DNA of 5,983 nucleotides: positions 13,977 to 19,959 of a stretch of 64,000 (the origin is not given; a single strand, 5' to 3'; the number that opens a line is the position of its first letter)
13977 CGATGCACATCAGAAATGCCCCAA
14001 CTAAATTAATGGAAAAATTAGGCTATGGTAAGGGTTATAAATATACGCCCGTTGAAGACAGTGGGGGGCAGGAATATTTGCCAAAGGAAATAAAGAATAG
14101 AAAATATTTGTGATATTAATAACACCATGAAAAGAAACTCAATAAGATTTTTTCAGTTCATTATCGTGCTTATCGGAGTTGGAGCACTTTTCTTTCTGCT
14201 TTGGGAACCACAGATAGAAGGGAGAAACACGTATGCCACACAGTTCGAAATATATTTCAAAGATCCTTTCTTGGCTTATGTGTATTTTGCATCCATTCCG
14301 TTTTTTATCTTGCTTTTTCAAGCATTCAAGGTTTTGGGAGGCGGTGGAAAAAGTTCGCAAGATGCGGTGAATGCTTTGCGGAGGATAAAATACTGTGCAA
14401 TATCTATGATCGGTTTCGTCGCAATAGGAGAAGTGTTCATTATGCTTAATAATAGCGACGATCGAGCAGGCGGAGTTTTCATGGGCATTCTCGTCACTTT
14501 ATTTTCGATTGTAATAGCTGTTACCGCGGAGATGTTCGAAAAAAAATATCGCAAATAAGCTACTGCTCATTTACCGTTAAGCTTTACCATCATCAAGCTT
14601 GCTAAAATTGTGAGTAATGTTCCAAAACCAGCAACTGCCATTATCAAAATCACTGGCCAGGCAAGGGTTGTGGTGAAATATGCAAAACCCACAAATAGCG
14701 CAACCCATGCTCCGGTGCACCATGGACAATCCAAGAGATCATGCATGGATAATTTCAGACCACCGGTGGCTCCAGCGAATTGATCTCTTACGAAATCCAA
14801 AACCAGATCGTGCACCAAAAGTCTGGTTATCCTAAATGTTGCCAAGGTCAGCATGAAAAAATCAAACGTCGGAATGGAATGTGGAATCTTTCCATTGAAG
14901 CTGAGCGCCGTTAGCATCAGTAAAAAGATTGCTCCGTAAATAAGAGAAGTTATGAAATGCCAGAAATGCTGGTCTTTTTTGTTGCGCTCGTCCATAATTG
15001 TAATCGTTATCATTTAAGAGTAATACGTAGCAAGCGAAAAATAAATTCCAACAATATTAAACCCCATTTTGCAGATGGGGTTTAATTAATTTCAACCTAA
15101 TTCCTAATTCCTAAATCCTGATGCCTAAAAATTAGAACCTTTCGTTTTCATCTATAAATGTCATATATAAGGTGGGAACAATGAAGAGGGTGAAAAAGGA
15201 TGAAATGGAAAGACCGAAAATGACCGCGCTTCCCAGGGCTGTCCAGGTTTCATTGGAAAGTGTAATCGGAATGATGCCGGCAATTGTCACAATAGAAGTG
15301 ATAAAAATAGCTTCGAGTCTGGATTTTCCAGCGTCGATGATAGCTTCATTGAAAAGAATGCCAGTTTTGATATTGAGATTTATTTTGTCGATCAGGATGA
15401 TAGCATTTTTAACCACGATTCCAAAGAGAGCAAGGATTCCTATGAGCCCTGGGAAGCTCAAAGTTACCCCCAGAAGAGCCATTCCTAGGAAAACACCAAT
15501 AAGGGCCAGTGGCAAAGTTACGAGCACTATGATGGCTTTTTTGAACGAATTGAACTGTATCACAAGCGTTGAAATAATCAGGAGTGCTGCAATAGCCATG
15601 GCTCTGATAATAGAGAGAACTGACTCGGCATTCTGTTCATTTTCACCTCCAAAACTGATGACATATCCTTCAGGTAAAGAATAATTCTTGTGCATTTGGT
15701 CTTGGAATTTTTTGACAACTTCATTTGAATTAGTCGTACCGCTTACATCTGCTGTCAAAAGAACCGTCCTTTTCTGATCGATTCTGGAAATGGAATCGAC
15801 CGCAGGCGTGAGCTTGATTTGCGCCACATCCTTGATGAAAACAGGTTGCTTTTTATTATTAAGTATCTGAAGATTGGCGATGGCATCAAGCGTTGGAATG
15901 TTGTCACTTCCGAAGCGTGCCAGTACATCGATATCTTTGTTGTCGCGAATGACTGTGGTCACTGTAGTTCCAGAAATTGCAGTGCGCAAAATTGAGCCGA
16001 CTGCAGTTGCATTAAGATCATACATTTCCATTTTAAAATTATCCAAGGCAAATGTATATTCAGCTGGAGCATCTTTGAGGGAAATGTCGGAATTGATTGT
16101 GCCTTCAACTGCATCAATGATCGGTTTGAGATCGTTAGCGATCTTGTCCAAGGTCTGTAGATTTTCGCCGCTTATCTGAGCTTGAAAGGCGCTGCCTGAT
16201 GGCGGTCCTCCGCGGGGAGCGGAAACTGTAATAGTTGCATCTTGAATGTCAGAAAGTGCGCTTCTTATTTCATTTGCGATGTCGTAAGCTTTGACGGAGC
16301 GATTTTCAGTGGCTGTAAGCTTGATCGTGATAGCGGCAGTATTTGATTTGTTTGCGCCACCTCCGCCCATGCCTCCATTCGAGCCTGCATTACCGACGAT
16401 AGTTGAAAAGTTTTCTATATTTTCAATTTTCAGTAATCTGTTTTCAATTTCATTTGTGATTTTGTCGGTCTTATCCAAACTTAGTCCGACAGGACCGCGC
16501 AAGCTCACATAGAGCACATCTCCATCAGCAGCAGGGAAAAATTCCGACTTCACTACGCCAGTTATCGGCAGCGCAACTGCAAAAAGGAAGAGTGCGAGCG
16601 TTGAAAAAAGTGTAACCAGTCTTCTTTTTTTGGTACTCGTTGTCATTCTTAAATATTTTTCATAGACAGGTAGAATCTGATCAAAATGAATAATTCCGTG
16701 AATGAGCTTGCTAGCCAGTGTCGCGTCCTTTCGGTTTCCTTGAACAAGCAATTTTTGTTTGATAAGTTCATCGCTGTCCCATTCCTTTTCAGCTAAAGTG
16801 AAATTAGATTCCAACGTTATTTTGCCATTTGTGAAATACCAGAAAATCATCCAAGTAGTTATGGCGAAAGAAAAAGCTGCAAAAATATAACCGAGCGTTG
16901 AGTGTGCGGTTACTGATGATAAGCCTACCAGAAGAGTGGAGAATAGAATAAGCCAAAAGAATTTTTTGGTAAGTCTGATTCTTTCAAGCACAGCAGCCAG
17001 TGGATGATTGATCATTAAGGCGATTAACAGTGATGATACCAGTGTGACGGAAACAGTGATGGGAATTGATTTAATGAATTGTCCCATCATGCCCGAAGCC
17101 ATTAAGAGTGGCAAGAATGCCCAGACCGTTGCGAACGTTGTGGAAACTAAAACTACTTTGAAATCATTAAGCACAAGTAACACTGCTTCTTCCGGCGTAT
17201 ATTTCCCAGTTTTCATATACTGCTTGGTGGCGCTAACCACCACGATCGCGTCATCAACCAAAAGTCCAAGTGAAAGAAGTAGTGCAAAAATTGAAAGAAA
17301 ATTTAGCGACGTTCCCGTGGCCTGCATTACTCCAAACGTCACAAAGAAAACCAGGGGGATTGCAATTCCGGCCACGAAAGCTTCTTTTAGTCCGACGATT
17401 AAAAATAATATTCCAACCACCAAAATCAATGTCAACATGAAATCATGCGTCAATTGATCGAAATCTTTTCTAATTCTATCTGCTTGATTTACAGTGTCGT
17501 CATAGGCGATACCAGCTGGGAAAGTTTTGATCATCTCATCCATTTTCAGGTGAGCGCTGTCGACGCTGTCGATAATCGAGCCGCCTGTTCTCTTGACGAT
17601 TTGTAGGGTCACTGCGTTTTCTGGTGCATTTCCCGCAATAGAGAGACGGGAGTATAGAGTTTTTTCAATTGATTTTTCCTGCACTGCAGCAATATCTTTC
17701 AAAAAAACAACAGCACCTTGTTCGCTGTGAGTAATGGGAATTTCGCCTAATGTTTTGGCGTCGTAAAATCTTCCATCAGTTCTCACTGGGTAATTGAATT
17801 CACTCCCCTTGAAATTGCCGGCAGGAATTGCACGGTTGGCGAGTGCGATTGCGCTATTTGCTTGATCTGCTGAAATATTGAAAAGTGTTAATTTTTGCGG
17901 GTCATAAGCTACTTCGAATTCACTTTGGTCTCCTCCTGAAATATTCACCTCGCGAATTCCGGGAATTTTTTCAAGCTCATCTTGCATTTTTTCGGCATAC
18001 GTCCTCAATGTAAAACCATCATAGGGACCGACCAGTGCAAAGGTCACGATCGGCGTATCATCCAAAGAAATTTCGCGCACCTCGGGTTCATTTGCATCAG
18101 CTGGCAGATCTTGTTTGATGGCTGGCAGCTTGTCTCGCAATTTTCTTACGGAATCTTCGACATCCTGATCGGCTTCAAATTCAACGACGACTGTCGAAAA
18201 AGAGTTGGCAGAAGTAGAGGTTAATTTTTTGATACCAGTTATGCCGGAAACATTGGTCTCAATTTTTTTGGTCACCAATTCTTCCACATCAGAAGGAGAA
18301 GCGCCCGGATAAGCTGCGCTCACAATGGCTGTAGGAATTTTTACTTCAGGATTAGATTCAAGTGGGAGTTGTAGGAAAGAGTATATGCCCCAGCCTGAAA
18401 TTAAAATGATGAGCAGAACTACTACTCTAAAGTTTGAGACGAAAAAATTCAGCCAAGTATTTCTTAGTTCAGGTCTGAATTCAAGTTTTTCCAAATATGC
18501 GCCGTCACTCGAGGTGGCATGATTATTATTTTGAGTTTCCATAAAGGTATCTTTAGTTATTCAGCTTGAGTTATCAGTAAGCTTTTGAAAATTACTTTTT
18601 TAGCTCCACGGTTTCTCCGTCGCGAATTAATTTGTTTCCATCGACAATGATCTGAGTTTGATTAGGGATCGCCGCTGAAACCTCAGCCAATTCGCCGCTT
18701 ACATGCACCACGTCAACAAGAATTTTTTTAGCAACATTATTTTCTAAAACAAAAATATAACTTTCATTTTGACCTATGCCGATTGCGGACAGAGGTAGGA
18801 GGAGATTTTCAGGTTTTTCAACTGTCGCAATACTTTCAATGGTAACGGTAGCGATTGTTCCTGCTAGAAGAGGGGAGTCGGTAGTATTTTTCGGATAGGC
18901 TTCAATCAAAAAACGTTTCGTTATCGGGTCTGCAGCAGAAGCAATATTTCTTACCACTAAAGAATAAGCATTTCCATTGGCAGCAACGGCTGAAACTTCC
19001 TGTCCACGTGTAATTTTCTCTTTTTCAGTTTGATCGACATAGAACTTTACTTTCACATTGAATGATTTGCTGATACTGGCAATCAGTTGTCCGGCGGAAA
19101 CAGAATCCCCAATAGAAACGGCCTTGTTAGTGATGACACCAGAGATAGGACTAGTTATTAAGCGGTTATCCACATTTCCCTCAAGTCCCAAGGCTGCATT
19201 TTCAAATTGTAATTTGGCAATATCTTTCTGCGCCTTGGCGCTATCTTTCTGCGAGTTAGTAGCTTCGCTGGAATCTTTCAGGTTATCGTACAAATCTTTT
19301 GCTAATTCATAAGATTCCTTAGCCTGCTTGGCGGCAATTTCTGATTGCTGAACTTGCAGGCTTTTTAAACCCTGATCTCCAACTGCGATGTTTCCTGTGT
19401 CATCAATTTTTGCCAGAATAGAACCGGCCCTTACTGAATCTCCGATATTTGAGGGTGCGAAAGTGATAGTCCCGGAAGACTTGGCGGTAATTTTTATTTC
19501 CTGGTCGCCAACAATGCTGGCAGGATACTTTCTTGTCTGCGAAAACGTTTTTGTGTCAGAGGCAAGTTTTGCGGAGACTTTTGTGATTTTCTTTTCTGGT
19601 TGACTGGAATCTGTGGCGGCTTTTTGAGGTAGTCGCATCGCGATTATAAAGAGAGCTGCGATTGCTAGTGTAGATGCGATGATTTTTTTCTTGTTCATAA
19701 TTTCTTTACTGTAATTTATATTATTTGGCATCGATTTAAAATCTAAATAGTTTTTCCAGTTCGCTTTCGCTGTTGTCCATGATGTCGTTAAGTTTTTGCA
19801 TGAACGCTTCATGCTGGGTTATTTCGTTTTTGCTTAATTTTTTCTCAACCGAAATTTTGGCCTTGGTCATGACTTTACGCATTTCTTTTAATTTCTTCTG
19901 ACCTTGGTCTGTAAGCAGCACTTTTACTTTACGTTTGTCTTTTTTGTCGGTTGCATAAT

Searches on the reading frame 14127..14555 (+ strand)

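Call 15: search_protein_families(library=pfam, proteins=[window:14127-14555:+], max_evalue=0.001)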
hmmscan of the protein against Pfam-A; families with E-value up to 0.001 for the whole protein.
window:14127-14555:+ (143 aa): 1 family
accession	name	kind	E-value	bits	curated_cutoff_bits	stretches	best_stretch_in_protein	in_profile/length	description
PF11188.13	DUF2975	-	2.5e-10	40.8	27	1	43-134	15-109/130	Protein of unknown function (DUF2975)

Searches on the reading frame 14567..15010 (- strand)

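Call 15: search_protein_families(library=pfam, proteins=[window:14567-15010:-], max_evalue=0.001)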
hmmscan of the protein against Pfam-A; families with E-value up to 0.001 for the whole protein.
window:14567-15010:- (147 aa): 1 family
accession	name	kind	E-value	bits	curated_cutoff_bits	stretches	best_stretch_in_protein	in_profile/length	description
PF07098.16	DUF1360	-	7.1e-14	52.1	21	2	83-134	47-99/102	Protein of unknown function (DUF1360)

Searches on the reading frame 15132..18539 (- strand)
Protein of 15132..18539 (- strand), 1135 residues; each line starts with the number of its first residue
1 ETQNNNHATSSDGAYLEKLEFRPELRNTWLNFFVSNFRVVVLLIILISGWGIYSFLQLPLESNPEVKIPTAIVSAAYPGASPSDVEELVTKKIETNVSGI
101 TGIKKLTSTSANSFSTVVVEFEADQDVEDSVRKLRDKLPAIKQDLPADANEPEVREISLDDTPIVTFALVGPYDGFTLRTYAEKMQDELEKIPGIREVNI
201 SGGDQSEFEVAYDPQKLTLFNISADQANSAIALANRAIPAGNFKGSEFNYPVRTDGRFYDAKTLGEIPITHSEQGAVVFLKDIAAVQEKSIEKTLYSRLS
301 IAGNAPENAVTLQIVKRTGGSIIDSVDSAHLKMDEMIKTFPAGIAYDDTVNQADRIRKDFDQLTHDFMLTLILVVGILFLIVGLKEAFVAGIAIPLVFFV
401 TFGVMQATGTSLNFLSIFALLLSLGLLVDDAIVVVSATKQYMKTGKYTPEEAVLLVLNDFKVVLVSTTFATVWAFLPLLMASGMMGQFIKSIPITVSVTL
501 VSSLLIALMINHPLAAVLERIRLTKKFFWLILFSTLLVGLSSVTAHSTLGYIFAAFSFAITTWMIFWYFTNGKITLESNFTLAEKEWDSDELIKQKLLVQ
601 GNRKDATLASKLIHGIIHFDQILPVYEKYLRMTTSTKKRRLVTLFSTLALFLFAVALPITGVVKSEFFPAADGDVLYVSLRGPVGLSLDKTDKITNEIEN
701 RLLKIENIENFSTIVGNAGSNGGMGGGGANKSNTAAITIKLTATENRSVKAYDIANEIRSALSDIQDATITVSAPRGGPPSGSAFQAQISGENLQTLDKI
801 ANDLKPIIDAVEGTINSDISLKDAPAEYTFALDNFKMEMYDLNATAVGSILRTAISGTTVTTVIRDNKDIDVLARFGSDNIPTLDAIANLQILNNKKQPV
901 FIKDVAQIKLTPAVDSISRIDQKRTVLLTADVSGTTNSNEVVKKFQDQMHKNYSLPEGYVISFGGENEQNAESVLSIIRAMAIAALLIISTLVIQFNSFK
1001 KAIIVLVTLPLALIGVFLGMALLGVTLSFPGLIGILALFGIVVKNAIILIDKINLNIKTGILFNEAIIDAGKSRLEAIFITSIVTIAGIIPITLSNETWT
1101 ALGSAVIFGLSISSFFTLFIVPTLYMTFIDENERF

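Call 15: search_protein_families(library=pfam, proteins=[window:15132-18539:-], max_evalue=0.001)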
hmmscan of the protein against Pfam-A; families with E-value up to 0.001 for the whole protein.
window:15132-18539:- (1135 aa): 2 families
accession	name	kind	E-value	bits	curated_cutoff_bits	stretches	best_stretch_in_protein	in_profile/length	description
PF00873.25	ACR_tran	-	1.2e-183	613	28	2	31-526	3-498/1021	AcrB/AcrD/AcrF family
PF02355.23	SecD_SecF_C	-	4.8e-06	26.5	20.5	1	369-510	35-182/189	Protein export membrane protein SecD/SecF, C-terminal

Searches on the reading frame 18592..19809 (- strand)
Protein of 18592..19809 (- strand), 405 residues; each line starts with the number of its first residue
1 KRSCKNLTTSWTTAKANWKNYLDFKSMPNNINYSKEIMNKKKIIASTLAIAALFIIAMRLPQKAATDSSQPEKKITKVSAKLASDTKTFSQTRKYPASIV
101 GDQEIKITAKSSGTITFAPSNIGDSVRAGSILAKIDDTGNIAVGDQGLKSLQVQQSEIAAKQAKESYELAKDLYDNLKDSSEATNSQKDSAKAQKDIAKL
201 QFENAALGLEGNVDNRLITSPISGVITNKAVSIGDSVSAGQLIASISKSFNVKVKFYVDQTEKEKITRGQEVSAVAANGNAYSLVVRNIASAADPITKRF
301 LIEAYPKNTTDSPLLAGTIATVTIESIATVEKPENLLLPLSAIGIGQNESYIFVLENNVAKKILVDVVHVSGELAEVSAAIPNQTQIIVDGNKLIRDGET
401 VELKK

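Call 15: search_protein_families(library=pfam, proteins=[window:18592-19809:-], max_evalue=0.001)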
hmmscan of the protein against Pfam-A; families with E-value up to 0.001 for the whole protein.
window:18592-19809:- (405 aa): 4 families
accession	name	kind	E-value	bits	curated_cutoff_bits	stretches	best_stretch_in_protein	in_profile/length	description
PF13437.12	HlyD_3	-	1.5e-15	58.3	22.2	1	218-316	2-105/106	HlyD family secretion protein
PF16576.10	HlyD_D23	-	9.1e-11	41.9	30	1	162-297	58-192/214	Barrel-sandwich domain of CusB or HlyD membrane-fusion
PF13533.13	Biotin_lipoyl_2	-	0.00011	22.4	29.8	0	218-246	3-31/32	Biotin-lipoyl like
PF00364.28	Biotin_lipoyl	-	0.00012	22.3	22.1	0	218-246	45-73/73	Biotin-requiring enzyme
